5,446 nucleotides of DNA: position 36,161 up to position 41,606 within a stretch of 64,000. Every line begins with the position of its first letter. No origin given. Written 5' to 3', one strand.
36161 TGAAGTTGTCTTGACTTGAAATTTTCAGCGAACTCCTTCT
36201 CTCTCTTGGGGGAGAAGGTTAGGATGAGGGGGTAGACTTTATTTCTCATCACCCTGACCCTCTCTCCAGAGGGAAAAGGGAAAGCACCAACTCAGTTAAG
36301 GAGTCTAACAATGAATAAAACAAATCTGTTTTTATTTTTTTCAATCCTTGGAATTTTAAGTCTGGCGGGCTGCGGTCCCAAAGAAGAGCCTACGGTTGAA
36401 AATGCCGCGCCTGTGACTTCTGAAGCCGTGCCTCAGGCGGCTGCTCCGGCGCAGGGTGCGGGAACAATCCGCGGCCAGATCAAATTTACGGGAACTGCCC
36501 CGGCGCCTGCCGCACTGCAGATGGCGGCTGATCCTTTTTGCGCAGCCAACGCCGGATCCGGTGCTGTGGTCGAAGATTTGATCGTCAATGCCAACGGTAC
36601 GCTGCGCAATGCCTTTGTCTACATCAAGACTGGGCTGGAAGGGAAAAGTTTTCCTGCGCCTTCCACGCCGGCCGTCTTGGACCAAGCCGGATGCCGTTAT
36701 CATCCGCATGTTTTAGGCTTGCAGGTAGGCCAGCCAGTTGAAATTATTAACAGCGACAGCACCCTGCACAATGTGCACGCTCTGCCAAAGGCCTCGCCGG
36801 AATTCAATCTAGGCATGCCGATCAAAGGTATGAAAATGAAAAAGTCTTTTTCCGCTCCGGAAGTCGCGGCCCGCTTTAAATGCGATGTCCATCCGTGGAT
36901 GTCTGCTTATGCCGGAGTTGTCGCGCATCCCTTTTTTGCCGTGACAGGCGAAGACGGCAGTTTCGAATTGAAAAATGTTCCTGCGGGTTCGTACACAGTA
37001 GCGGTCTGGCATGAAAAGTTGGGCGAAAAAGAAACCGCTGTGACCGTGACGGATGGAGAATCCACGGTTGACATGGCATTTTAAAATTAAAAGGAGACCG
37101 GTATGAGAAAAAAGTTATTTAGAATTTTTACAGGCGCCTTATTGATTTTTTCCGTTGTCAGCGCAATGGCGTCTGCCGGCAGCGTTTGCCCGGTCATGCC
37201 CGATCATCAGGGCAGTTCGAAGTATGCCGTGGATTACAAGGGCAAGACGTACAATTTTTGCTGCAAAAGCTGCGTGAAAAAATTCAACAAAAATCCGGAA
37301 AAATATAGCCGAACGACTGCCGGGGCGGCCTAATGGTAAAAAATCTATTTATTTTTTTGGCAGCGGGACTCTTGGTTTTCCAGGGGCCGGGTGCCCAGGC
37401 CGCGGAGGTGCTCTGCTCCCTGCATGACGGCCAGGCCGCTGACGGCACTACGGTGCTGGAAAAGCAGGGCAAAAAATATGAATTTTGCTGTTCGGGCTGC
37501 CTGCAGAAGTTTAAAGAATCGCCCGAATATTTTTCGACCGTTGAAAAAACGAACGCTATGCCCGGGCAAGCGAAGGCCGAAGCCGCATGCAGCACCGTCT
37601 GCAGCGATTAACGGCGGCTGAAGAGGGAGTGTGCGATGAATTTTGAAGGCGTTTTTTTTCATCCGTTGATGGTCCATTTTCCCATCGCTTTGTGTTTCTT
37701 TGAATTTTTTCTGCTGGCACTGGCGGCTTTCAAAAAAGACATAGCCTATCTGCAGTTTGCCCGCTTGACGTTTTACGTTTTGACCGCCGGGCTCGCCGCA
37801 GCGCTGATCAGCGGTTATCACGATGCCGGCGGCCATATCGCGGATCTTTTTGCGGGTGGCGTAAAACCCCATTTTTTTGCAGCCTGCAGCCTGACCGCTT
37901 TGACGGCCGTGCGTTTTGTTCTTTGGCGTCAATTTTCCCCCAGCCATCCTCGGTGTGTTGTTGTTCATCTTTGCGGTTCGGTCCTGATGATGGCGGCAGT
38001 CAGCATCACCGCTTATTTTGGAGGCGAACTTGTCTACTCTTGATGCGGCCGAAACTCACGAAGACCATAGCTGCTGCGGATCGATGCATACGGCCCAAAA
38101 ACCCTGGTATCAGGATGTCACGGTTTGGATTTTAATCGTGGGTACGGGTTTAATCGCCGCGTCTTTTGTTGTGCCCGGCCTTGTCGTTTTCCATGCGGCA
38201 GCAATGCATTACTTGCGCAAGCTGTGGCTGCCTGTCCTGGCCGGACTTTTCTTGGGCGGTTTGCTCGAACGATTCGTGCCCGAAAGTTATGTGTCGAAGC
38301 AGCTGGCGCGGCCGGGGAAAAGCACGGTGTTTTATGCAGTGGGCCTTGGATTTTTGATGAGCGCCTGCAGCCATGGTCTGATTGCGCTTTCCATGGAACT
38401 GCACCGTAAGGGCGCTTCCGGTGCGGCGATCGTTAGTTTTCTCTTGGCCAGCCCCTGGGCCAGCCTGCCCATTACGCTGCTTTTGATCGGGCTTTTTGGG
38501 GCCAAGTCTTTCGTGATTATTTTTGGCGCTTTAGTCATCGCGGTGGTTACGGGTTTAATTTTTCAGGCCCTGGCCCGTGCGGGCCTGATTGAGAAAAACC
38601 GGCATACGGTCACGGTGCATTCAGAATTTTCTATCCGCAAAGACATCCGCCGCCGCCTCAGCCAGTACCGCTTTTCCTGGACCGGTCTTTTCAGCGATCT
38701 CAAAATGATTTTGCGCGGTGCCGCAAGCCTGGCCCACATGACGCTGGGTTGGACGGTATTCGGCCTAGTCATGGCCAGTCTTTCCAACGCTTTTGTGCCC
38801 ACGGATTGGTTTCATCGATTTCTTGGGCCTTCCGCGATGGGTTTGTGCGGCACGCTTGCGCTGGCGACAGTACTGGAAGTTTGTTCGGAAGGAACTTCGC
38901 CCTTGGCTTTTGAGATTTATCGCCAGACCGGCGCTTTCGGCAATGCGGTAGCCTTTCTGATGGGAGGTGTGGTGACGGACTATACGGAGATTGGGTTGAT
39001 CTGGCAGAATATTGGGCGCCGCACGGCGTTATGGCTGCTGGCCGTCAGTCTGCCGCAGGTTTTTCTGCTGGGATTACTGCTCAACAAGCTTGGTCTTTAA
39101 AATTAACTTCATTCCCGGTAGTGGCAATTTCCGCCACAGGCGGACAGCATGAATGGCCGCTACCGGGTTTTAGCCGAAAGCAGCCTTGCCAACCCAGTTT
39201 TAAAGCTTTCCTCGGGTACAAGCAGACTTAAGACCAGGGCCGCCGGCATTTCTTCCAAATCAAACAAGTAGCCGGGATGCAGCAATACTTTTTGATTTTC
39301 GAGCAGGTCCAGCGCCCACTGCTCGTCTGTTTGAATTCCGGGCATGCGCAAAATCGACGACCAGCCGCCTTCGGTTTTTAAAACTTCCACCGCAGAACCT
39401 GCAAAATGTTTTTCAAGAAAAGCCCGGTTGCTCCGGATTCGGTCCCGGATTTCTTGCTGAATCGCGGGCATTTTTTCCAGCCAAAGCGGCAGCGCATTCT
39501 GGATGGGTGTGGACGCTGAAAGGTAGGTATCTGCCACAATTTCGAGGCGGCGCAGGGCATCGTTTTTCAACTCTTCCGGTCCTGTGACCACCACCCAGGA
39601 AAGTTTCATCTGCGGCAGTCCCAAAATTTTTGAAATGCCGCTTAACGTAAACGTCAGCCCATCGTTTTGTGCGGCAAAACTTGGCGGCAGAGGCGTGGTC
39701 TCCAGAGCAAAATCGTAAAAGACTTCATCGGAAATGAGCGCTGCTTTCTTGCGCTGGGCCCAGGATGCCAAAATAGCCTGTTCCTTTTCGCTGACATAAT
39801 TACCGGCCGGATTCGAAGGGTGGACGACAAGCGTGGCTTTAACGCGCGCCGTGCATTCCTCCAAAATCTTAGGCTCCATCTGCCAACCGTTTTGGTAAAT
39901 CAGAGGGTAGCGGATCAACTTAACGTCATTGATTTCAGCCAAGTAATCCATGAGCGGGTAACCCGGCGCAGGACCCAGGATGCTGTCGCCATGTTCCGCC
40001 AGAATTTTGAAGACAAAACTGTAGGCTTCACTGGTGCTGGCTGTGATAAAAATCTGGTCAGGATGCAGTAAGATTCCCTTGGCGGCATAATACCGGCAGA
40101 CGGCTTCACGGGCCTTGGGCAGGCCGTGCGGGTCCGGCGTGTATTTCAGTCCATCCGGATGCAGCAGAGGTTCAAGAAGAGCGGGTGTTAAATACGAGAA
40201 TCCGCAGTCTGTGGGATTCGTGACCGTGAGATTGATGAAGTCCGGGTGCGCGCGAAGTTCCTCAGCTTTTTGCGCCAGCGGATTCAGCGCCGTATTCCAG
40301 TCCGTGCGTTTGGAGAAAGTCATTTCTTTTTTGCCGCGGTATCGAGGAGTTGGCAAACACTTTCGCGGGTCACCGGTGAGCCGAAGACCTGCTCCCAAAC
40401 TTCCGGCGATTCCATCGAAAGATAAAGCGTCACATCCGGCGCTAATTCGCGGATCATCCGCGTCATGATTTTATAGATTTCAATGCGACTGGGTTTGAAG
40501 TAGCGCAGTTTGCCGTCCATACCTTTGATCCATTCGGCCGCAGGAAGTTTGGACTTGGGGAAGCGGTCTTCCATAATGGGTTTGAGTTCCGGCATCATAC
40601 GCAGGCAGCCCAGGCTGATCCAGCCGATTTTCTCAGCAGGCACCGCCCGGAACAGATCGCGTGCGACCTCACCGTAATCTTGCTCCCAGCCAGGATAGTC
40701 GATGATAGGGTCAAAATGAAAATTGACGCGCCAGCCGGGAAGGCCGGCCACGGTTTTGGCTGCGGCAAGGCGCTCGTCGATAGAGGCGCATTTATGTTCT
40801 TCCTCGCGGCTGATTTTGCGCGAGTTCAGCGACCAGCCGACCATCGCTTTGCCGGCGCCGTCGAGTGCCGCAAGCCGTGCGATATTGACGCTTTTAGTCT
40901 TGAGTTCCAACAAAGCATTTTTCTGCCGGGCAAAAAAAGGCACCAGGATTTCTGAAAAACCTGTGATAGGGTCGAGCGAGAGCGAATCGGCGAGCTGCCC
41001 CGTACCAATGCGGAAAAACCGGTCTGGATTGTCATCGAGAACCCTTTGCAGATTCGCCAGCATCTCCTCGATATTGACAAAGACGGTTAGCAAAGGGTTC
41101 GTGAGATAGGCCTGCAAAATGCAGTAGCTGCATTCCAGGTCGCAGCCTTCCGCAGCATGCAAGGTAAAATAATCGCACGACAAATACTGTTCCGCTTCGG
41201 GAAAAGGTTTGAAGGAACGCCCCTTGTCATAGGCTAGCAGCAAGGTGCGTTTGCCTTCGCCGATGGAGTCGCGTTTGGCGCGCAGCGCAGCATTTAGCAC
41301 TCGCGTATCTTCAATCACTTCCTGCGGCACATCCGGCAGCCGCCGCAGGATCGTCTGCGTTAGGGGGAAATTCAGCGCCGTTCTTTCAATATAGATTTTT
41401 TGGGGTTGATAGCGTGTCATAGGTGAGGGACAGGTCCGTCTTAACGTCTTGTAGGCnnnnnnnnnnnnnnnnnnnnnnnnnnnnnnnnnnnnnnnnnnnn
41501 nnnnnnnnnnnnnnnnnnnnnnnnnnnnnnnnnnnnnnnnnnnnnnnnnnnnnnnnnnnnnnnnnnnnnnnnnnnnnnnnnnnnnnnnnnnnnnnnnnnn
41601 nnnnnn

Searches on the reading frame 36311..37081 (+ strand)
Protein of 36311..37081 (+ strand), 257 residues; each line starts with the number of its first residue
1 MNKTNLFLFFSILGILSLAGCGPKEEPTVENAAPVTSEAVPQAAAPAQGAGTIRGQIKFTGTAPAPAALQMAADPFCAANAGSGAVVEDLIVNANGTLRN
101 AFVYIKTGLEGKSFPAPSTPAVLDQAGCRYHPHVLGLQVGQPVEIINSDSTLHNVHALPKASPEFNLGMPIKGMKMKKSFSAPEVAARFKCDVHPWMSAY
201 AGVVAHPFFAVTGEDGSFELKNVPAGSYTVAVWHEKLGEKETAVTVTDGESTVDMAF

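Call 39: search_protein_families(library=pfam, proteins=[window:36311-37081:+], max_evalue=0.01)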
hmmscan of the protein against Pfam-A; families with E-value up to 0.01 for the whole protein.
window:36311-37081:+ (257 aa): 4 families
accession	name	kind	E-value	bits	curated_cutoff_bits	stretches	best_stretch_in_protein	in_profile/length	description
PF13620.12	CarboxypepD_reg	-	4.5e-07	30.6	32.3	1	210-252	32-75/82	Carboxypeptidase regulatory-like domain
PF14686.12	fn3_3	-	6.5e-06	26.3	24.4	1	208-252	27-73/75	Polysaccharide lyase family 4, domain II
PF09430.16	EMC7_beta-sandw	-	2.4e-05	25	26.6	1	206-248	19-61/122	ER membrane protein complex subunit 7, beta-sandwich domain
PF13715.12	CarbopepD_reg_2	-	0.00021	21.7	32.2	1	210-251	28-69/88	CarboxypepD_reg-like domain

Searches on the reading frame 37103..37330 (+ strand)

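Call 54: search_protein_families(library=pfam, proteins=[window:37103-37330:+], max_evalue=0.001)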
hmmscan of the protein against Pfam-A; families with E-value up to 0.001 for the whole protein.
window:37103-37330:+ (76 aa): 3 families
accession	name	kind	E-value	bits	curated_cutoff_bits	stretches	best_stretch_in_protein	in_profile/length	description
PF04945.19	YHS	-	3.6e-12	46.5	30.3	1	38-69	13-44/47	YHS domain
PF24273.1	TRASH_HVO_1752_C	-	3.6e-06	27.5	27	1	44-75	19-47/47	HVO_1752, C-terminal TRASH domain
PF06467.20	zf-FCS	-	0.00019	21.6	22.4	1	40-61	18-39/39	MYM-type Zinc finger with FCS sequence motif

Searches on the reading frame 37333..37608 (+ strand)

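Call 54: search_protein_families(library=pfam, proteins=[window:37333-37608:+], max_evalue=0.001)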
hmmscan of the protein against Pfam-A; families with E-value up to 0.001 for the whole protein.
window:37333-37608:+ (92 aa): 2 families
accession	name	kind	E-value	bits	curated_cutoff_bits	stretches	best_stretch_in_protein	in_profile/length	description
PF04945.19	YHS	-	4.4e-07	30.2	30.3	1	43-67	19-43/47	YHS domain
PF24273.1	TRASH_HVO_1752_C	-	4.8e-05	23.9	27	1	43-64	19-40/47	HVO_1752, C-terminal TRASH domain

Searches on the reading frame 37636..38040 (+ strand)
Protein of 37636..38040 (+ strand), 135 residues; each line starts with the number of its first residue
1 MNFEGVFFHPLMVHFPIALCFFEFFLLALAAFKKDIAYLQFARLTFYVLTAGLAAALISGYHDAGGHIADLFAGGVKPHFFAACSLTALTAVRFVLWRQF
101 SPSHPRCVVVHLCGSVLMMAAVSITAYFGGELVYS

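Call 54: search_protein_families(library=pfam, proteins=[window:37636-38040:+], max_evalue=0.001)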
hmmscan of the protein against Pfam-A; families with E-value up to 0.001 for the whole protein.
window:37636-38040:+ (135 aa): 1 family
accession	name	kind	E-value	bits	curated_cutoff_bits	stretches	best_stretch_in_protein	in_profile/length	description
PF09990.14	DUF2231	-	8.3e-14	52.3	26.4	1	8-135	4-132/139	Predicted membrane protein (DUF2231)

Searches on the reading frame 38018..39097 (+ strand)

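Call 39: search_protein_families(library=pfam, proteins=[window:38018-39097:+], max_evalue=0.01)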
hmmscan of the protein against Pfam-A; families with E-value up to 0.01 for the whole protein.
window:38018-39097:+ (360 aa): 1 family
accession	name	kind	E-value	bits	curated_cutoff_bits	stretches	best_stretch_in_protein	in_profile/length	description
PF03773.19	ArsP_1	-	8.2e-27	94.5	32.3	1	68-356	15-293/294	Predicted permease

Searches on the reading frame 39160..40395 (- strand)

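Call 39: search_protein_families(library=pfam, proteins=[window:39160-40395:-], max_evalue=0.01)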
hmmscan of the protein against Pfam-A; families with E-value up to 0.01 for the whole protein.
window:39160-40395:- (411 aa): 1 family
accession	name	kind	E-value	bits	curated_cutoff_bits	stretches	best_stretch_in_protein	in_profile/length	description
PF00155.27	Aminotran_1_2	-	1.1e-33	117.3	19.7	1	54-384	4-339/361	Aminotransferase class I and II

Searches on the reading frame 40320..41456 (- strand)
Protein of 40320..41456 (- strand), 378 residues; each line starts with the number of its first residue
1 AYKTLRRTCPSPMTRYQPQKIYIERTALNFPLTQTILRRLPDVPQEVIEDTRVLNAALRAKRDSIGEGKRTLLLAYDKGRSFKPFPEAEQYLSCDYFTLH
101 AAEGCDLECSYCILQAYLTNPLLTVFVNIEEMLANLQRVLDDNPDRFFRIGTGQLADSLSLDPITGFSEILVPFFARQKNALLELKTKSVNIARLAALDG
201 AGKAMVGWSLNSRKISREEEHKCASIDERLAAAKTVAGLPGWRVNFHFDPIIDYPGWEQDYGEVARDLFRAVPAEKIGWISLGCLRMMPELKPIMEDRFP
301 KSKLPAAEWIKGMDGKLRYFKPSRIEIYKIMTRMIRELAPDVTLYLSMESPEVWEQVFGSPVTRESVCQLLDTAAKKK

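Call 39: search_protein_families(library=pfam, proteins=[window:40320-41456:-], max_evalue=0.01)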
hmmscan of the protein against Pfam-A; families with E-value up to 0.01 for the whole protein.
window:40320-41456:- (378 aa): 1 family
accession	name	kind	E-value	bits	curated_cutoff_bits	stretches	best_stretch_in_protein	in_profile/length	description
PF20903.3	SPL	-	1.5e-30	106.8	27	1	16-340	1-330/338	Spore photoproduct lyase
